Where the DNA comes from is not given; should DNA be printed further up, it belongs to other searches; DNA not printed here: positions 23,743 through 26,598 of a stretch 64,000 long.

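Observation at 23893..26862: Type III secretion chaperone plus 851-aa candidate effector in a Verrucomicrobia-like genome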

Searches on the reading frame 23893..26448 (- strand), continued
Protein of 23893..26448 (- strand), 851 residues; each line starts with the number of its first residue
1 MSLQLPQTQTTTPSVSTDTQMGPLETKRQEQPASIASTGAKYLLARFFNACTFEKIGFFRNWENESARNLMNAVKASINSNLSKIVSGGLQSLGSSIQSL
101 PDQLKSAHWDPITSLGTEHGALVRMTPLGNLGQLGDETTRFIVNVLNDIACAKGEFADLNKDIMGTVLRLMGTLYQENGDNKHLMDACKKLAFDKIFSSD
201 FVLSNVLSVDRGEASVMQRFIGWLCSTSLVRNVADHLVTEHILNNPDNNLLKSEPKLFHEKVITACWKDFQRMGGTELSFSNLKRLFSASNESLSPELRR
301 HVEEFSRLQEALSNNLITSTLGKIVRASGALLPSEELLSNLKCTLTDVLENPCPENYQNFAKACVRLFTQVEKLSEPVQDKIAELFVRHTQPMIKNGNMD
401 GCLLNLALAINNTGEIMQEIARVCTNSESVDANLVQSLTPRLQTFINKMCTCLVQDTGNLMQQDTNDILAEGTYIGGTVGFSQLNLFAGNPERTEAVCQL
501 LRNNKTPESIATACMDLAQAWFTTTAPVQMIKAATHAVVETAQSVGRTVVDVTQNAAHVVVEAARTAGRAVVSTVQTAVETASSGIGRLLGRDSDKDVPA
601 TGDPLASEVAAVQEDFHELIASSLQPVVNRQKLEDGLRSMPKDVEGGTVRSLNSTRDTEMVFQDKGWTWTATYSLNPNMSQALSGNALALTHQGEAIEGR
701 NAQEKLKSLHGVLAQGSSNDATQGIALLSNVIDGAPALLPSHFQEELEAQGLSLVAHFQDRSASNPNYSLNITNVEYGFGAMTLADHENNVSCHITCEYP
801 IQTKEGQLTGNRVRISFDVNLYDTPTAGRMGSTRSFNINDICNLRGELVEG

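Call 70: search_protein_families(library=pfam, alignment_id=A4, max_evalue=0.01)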
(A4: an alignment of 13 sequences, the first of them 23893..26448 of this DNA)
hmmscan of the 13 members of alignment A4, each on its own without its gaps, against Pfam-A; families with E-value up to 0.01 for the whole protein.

A. member 1, window:23893-26448:- (851 aa): 2 families
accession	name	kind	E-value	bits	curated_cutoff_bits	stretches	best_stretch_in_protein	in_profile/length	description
PF02734.22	Dak2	-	0.0067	16.8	27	0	522-585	70-133/174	DAK2 domain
PF06911.18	Senescence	-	0.0086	16.4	24.6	0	527-581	42-95/184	Senescence domain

B. families by the number of members that match (of 13 scanned): 6 families
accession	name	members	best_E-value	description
PF06911.18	Senescence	2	0.0067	Senescence domain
PF01442.23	Apolipoprotein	1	0.0005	Apolipoprotein A1/A4/E domain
PF02734.22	Dak2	1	0.0067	DAK2 domain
PF23854.1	DUF7217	1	0.0068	Domain of unknown function (DUF7217)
PF15511.12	CENP-T_C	1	0.0073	Centromere kinetochore component CENP-T histone fold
PF20572.3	DUF6781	1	0.0086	Family of unknown function (DUF6781)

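Call 71: search_solved_structures(query=A4, max_evalue=10, show_alignments=0)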
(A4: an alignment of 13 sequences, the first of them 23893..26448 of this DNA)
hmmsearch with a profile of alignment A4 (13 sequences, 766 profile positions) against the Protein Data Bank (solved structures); distinct sequences matched with E-value up to 10: 57.
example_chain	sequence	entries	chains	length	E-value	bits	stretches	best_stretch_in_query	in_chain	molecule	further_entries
5vgz_E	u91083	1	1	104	0.0086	18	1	270-327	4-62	26S proteasome regulatory subunit 10B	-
7e0f_A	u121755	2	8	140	0.055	15.3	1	359-438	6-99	Alpha-synuclein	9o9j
9hgs_C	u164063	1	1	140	0.059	15.2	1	358-438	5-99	Alpha-synuclein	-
9jc3_D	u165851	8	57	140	0.062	15.2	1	359-438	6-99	Alpha-synuclein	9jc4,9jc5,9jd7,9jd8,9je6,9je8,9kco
6peo_A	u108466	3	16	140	0.063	15.1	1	358-438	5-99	Alpha-synuclein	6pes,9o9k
2l7b_A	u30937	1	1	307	0.064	15.1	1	293-520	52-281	Apolipoprotein E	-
9je7_A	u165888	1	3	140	0.072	15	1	359-438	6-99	Alpha-synuclein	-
9szv_E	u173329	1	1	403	0.073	14.9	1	270-327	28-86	26S proteasome regulatory subunit 10B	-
6epc_L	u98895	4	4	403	0.073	14.9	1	270-327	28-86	Proteasome 26S subunit, ATPase 6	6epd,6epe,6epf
22mm_E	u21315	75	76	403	0.073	14.9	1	270-327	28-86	Proteasome 26S subunit, ATPase 6 | 26S protease regulatory subunit 10B | 26S proteasome regulatory subunit 10B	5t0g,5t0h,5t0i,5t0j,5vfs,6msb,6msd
5m32_f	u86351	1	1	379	0.075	14.9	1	270-327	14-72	26S protease regulatory subunit 10B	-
12bm_E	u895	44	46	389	0.079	14.8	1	270-327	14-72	26S protease regulatory subunit 10B | 26S proteasome regulatory subunit 10B | RPT4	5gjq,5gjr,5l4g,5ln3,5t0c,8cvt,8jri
8uie_A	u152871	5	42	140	0.081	14.8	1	359-438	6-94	Alpha-synuclein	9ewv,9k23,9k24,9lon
6ufr_A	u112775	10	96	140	0.096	14.5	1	358-438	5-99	Alpha-synuclein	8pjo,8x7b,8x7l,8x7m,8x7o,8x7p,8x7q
9je2_C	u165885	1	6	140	0.098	14.5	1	359-438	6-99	Alpha-synuclein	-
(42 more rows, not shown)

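Call 73: find_encoding_contigs(protein=P0015, flank=10000, max_places=2)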
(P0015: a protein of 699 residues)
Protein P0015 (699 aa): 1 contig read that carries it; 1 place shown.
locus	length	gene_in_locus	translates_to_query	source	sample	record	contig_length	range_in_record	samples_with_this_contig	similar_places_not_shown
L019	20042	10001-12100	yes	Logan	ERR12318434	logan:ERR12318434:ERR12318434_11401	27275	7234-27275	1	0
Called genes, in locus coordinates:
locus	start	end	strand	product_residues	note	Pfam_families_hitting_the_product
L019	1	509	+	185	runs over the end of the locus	-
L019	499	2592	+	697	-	PF03958:Secretin_N, PF00263:Secretin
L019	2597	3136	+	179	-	-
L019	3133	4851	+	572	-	PF05157:MshEN (faint), PF00437:T2SSE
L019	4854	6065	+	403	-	PF00482:T2SSF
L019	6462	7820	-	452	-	PF03721:UDPG_MGDP_dh_N, PF00984:UDPG_MGDP_dh, PF03720:UDPG_MGDP_dh_C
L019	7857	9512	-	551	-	PF02465:FliD_N, PF07195:FliD_C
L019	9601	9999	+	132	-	PF05932:CesT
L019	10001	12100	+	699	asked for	-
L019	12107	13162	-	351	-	PF13379:NMT1_2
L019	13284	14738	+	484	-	PF16697:Yop-YscD_cpl, PF21937:Yop-YscD_ppl_2nd (faint)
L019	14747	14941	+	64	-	-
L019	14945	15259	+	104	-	-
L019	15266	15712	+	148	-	-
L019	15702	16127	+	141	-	PF09392:T3SS_needle_F (weak)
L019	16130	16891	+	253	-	PF01514:YscJ_FliF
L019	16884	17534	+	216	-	-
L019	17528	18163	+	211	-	PF02108:FliH (weak)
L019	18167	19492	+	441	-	PF02874:ATP-synt_ab_N, PF00006:ATP-synt_ab, PF18269:T3SS_ATPase_C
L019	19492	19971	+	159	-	PF07321:YscO, PF16789:YscO-like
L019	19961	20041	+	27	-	?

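Call 74: find_encoding_contigs(protein=P0022, flank=10000, max_places=2)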
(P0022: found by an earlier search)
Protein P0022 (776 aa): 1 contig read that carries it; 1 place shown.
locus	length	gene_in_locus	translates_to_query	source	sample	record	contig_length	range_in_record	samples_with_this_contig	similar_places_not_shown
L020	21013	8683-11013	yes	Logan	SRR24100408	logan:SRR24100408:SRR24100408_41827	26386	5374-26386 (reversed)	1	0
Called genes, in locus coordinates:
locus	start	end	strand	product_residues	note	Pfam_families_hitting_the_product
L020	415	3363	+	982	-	PF07517:SecA_DEAD, PF00270:DEAD (faint), PF01043:SecA_PP_bind, PF21090:P-loop_SecA, PF07516:SecA_SW, PF02810:SEC-C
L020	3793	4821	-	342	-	PF00044:Gp_dh_N, PF02800:Gp_dh_C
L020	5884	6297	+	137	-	-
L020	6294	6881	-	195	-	PF00625:Guanylate_kin, PF13401:AAA_22 (faint), PF13671:AAA_33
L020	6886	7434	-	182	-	-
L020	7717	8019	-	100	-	-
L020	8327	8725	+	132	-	PF05932:CesT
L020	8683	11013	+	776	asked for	-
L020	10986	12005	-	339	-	PF13379:NMT1_2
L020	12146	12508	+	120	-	-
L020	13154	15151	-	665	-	PF00456:Transketolase_N, PF13292:DXP_synthase_N (faint), PF00676:E1_dh (faint), PF02779:Transket_pyr, PF02780:Transketolase_C, PF22613:Transketolase_C_1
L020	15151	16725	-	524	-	PF00493:MCM (weak), PF00004:AAA, PF07724:AAA_2, PF10431:ClpB_D2-small (faint)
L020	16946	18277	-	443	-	PF01235:Na_Ala_symp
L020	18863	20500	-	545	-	-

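Call 76: find_homologous_proteins(query=L019:18167-19492:+, max_evalue=1e-60)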
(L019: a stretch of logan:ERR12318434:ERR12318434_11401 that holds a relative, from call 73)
Query L019:18167-19492:+ (441 aa): 8000 proteins with E <= 1e-60 among 8000 candidates; the best 120 are listed.
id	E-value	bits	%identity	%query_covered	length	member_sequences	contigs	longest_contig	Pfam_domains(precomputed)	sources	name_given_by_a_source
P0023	2.3e-272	921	96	100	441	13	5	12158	PF18269.7,PF02874.30,PF00006.32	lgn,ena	-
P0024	1.9e-267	905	94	100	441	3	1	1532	PF18269.7,PF02874.30,PF00006.32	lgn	-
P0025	1.8e-250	849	88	100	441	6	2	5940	PF18269.7,PF02874.30,PF00006.32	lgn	-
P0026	1.5e-249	846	89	98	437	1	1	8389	PF18269.7,PF02874.30,PF00006.32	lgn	-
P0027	7.1e-249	844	87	100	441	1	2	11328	PF18269.7,PF02874.30,PF00006.32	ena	-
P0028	9.9e-249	843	89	98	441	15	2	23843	PF18269.7,PF02874.30,PF00006.32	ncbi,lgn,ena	-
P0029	1.5e-248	843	88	98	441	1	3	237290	PF18269.7,PF02874.30,PF00006.32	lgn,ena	-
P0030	1.9e-248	842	88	98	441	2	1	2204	PF18269.7,PF02874.30,PF00006.32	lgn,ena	-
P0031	5.2e-248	841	88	98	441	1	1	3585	PF18269.7,PF02874.30,PF00006.32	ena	-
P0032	5.9e-248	841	87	100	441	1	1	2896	PF18269.7,PF02874.30,PF00006.32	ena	-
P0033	6.4e-248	840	87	100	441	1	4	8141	PF18269.7,PF02874.30,PF00006.32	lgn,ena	-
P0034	6.7e-248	840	88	98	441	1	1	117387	PF18269.7,PF02874.30,PF00006.32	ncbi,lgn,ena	-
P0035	7.4e-248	840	88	98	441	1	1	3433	PF18269.7,PF02874.30,PF00006.32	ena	-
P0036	7.5e-248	840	88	98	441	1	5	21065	PF18269.7,PF02874.30,PF00006.32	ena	-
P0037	7.7e-248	840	87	100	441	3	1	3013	PF18269.7,PF02874.30,PF00006.32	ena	-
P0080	1.6e-229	780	81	98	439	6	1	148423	PF18269.7,PF02874.30,PF00006.32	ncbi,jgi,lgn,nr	ncbi:MAG: type III secretion system ATPase SctN [Puniceicoccales bacterium]|jgi:type III secretion p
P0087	3.0e-223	759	79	98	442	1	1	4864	PF18269.7,PF02874.30,PF00006.32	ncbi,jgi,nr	ncbi:MAG: type III secretion system ATPase SctN [Puniceicoccales bacterium]|jgi:type III secretion p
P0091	2.3e-206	704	73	99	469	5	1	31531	PF18269.7,PF02874.30,PF00006.32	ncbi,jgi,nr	ncbi:MAG: type III secretion system ATPase SctN [Puniceicoccales bacterium]|jgi:type III secretion p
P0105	2.7e-202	690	74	98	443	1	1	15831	PF18269.7,PF02874.30,PF00006.32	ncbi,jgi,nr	ncbi:MAG: type III secretion system ATPase SctN [Puniceicoccales bacterium]|jgi:type III secretion p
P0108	7.1e-202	689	73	99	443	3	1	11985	PF18269.7,PF02874.30,PF00006.32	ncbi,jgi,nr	ncbi:MAG: type III secretion system ATPase SctN [Puniceicoccales bacterium]|jgi:type III secretion p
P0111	1.5e-201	688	72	98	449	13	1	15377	PF18269.7,PF02874.30,PF00006.32,PF22919.2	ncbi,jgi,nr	ncbi:MAG: type III secretion system ATPase SctN [Puniceicoccales bacterium]|jgi:type III secretion p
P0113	1.8e-201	687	73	98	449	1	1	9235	PF18269.7,PF02874.30,PF00006.32,PF22919.2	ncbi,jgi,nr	ncbi:MAG: type III secretion system ATPase SctN [Puniceicoccales bacterium]|jgi:type III secretion p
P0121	4.4e-201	686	72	98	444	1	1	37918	PF18269.7,PF02874.30,PF00006.32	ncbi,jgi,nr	ncbi:MAG: type III secretion system ATPase SctN [Puniceicoccales bacterium]|jgi:type III secretion p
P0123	1.1e-200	685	73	97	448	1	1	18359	PF18269.7,PF02874.30,PF00006.32,PF22919.2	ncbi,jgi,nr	ncbi:MAG: type III secretion system ATPase SctN [Puniceicoccales bacterium]|jgi:type III secretion p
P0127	1.7e-200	684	71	100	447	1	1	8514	PF18269.7,PF02874.30,PF00006.32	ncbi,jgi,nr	ncbi:MAG: type III secretion system ATPase SctN [Puniceicoccales bacterium]|jgi:type III secretion p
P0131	2.3e-200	684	73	97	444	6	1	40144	PF18269.7,PF02874.30,PF00006.32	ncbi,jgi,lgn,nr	ncbi:MAG: type III secretion system ATPase SctN [Puniceicoccales bacterium]|jgi:type III secretion p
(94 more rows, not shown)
